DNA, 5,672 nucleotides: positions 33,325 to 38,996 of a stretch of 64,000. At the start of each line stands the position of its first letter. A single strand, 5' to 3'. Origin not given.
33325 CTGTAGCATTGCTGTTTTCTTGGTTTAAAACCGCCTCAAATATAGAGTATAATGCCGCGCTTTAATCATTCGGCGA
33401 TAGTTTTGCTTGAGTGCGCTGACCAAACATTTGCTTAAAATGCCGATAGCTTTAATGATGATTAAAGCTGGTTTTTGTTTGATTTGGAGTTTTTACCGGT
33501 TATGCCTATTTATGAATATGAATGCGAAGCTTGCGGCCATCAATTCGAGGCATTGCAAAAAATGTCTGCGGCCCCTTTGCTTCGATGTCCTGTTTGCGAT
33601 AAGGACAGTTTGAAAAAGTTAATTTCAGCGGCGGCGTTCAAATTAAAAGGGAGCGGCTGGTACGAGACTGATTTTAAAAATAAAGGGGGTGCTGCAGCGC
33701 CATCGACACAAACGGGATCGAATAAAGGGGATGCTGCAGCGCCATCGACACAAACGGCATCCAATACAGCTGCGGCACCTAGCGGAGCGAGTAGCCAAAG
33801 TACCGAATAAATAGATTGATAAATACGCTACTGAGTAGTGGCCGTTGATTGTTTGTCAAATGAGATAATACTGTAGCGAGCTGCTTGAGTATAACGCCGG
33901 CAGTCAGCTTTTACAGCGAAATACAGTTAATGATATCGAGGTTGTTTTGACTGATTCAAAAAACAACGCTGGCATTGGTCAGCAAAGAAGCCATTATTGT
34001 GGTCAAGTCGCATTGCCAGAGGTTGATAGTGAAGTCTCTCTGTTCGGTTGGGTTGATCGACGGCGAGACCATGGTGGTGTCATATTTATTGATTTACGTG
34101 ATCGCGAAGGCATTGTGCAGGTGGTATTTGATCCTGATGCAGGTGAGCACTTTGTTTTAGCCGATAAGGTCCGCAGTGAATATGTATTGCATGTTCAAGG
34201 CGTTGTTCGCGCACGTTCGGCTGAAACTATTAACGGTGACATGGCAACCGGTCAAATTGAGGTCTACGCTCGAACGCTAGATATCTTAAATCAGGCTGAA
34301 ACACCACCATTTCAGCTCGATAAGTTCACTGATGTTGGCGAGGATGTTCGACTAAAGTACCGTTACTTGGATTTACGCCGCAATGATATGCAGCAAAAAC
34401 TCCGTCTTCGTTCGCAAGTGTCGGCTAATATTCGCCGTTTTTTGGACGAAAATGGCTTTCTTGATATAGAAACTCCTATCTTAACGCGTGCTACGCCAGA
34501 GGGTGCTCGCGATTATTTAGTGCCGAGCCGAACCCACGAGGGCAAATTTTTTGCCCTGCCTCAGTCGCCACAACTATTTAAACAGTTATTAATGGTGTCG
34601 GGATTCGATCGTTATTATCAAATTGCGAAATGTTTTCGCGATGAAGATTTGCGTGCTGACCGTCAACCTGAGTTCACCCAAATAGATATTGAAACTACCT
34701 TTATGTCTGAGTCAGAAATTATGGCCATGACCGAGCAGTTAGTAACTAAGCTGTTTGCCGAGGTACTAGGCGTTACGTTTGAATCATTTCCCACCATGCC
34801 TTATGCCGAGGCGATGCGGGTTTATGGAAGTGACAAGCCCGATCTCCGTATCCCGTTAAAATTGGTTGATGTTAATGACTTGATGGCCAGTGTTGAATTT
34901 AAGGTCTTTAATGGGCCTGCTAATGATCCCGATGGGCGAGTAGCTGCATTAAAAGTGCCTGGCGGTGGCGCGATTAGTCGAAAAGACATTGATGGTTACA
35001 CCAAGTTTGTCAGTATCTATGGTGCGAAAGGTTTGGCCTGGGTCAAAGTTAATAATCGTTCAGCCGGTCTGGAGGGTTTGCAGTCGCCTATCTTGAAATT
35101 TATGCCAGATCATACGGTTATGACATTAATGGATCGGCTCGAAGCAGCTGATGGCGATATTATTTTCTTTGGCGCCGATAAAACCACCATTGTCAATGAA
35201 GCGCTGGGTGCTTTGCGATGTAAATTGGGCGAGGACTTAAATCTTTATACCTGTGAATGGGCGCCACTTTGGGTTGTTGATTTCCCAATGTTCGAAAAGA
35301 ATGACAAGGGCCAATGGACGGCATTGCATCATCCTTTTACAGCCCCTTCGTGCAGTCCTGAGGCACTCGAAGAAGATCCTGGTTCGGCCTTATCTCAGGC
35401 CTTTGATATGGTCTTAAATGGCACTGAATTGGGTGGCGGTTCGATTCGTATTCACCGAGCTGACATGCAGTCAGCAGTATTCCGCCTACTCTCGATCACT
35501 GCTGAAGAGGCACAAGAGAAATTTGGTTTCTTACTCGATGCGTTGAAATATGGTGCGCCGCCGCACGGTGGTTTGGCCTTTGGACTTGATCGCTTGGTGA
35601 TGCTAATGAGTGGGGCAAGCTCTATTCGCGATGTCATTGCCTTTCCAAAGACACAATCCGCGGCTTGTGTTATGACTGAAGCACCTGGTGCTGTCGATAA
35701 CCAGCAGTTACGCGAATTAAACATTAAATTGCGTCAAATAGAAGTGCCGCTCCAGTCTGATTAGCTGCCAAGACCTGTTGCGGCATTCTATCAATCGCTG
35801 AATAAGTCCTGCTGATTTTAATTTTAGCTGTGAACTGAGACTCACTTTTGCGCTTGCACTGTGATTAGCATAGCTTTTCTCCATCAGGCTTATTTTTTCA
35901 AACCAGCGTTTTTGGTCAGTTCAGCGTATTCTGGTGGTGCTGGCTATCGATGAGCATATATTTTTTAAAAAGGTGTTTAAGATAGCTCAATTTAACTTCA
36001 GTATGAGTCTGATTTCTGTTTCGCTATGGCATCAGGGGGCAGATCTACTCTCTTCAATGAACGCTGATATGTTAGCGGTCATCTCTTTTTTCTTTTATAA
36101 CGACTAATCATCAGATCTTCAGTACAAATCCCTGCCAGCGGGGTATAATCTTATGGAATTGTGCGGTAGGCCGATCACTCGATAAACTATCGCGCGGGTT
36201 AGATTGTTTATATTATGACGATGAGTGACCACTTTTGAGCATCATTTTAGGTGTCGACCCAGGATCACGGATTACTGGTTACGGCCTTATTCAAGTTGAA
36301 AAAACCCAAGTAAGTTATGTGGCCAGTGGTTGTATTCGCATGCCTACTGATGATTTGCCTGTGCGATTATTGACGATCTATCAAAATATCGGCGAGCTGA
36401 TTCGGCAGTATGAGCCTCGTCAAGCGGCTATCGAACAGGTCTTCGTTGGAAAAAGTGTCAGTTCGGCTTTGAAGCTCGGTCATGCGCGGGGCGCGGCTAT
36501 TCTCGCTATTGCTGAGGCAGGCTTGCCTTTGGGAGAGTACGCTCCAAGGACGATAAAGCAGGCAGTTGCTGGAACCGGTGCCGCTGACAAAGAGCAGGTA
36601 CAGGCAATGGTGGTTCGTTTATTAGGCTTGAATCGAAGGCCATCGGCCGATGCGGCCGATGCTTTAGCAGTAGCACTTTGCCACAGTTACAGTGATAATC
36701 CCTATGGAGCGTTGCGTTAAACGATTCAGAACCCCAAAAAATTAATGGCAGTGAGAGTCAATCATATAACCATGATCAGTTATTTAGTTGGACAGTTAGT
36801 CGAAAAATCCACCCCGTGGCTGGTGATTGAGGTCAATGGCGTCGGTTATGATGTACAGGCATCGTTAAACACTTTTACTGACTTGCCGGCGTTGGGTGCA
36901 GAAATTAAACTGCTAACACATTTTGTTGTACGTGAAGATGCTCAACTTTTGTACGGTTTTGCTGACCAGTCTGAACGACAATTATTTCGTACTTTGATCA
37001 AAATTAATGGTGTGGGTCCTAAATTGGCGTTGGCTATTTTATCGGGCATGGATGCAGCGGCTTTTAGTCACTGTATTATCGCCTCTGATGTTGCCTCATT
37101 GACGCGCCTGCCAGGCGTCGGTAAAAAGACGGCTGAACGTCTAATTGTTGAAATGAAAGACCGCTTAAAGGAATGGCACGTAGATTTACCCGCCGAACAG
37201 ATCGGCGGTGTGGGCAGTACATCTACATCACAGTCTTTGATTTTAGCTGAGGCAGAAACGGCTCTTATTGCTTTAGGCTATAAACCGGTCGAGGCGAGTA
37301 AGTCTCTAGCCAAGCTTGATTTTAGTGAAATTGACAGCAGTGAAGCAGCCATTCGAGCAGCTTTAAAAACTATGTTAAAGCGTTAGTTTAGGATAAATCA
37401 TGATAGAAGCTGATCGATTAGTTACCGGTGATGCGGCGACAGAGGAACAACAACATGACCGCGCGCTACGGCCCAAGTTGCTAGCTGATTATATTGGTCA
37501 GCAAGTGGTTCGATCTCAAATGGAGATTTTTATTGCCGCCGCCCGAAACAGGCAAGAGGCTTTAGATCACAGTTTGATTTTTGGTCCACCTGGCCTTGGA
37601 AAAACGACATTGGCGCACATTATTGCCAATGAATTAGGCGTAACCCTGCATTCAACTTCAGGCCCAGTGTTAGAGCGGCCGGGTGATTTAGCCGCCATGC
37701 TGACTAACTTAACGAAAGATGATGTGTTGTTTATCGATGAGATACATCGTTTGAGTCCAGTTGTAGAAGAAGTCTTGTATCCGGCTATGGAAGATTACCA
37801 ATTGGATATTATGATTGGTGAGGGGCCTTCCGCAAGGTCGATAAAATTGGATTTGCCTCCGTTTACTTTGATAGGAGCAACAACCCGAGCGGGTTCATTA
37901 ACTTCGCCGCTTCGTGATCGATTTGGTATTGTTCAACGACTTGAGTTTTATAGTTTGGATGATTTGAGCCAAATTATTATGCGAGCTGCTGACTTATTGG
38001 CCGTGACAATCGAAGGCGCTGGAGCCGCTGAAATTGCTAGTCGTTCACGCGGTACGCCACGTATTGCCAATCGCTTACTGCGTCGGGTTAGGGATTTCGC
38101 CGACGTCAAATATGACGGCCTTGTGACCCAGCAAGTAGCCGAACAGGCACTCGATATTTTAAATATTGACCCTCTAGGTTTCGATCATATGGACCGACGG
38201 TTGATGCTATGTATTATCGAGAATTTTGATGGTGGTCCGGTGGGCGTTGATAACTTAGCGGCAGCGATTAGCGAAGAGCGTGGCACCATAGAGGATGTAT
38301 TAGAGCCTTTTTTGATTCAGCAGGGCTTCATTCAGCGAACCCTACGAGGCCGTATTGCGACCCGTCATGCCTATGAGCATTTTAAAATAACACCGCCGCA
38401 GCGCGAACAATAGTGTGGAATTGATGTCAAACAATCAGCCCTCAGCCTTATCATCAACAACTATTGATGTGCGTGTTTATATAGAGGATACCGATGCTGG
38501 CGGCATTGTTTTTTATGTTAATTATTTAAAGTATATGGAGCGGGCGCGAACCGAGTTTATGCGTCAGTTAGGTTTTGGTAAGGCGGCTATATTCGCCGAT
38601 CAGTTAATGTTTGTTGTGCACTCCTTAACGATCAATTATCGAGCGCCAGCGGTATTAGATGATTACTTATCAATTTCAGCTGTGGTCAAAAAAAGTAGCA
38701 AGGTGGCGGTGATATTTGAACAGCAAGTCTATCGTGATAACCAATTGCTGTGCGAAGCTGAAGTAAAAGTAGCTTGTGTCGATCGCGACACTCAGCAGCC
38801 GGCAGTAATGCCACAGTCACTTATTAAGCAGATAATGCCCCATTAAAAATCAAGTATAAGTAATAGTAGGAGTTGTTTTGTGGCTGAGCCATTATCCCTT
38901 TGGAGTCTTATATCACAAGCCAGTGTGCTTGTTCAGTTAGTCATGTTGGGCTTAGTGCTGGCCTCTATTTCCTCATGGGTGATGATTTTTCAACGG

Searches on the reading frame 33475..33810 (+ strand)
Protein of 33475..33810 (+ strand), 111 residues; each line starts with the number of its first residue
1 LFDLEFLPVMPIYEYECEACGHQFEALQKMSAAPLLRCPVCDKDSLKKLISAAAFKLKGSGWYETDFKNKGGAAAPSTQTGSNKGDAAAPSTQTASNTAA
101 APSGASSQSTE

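Call 72: search_protein_families(library=pfam, proteins=[window:33475-33810:+], max_evalue=0.0001)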
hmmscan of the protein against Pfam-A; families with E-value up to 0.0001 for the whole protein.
window:33475-33810:+ (111 aa): 1 family
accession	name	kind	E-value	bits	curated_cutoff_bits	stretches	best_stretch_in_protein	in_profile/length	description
PF09723.15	Zn_ribbon_8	-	1.7e-18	66.8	34.4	1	10-50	1-41/41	Zinc ribbon domain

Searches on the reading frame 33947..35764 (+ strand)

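Call 36: search_protein_families(library=pfam, proteins=[window:33947-35764:+], max_evalue=0.00001)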
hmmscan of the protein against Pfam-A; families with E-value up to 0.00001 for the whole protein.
window:33947-35764:+ (605 aa): 3 families
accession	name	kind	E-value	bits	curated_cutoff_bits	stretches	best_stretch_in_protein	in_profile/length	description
PF00152.25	tRNA-synt_2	-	3.5e-124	414.3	25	1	132-570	2-308/308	tRNA synthetases class II (D, K and N)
PF02938.19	GAD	-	6.7e-26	90.8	23.4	1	321-420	1-95/95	GAD domain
PF01336.31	tRNA_anti-codon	-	6.7e-16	58.4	27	1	30-112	1-73/75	OB-fold nucleic acid binding domain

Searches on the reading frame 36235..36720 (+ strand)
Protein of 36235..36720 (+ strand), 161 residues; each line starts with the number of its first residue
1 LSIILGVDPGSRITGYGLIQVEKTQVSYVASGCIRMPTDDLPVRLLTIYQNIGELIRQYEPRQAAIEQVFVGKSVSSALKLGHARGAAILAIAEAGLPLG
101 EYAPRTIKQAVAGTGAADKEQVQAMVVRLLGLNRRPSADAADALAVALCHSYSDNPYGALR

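Call 72: search_protein_families(library=pfam, proteins=[window:36235-36720:+], max_evalue=0.0001)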
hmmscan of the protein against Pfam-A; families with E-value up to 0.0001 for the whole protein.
window:36235-36720:+ (161 aa): 1 family
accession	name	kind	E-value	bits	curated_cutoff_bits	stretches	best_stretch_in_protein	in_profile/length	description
PF02075.23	RuvC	-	9.8e-55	185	22.2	1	4-150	1-148/148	Crossover junction endodeoxyribonuclease RuvC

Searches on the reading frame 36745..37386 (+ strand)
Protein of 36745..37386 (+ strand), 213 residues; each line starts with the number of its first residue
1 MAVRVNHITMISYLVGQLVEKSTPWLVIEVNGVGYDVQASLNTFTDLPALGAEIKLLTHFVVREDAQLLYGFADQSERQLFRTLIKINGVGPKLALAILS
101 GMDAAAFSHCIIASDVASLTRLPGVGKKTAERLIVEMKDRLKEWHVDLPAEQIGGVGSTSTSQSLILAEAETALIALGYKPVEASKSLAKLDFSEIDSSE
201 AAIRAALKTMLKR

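Call 72: search_protein_families(library=pfam, proteins=[window:36745-37386:+], max_evalue=0.0001)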
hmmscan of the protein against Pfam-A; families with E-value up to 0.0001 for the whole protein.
window:36745-37386:+ (213 aa): 6 families
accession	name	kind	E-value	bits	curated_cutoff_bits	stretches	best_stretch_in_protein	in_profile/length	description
PF01330.27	RuvA_N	-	1.1e-23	83.5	23.6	1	10-71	1-61/61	RuvA N terminal domain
PF14520.12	HHH_5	-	8.1e-17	61.9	27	1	81-139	1-57/57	Helix-hairpin-helix domain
PF07499.19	RuvA_C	-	7.2e-11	42.8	24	1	167-210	3-46/47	RuvA, C-terminal domain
PF00633.29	HHH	-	8.6e-09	35.2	24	0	113-133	7-27/30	Helix-hairpin-helix motif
PF21176.3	RecR_HhH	-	3.7e-07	30.3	27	1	117-134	6-23/45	RecR, helix-hairpin-helix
PF11798.14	IMS_HHH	-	2.9e-05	24.5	24.4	0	119-133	13-27/32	IMS family HHH motif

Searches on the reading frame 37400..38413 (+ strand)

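Call 72: search_protein_families(library=pfam, proteins=[window:37400-38413:+], max_evalue=0.0001)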
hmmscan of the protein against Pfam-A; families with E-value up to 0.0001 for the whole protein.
window:37400-38413:+ (337 aa): 5 families
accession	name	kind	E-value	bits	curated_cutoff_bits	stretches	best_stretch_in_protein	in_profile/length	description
PF05496.18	RuvB_N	-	5.3e-81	270.4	27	1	23-181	1-159/159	Holliday junction DNA helicase RuvB P-loop domain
PF17864.7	AAA_lid_4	-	3.9e-31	107.1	27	1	184-257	1-74/74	RuvB AAA lid domain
PF05491.19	RuvB_C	-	7.3e-25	87.2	24.7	1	259-329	2-72/72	RuvB C-terminal winged helix domain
PF00004.35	AAA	-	6e-22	78.9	21.2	1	59-181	2-129/131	ATPase family associated with various cellular activities (AAA)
PF07728.20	AAA_5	-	2.5e-08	34.4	22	0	102-175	62-139/139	AAA domain (dynein-related subfamily)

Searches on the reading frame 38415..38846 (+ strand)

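Call 72: search_protein_families(library=pfam, proteins=[window:38415-38846:+], max_evalue=0.0001)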
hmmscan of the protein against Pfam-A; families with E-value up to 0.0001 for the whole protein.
window:38415-38846:+ (143 aa): 3 families
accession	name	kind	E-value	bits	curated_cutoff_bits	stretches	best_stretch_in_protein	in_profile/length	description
PF13279.12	4HBT_2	-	1.2e-18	68.1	25.5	1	23-139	3-121/122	Thioesterase-like superfamily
PF03061.28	4HBT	-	1.6e-15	57.6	20.6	1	29-113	1-78/79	Thioesterase superfamily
PF01643.23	Acyl-ACP_TE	-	2.2e-05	24.6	23.7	1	20-139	9-130/131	Acyl-ACP thioesterase N-terminal domain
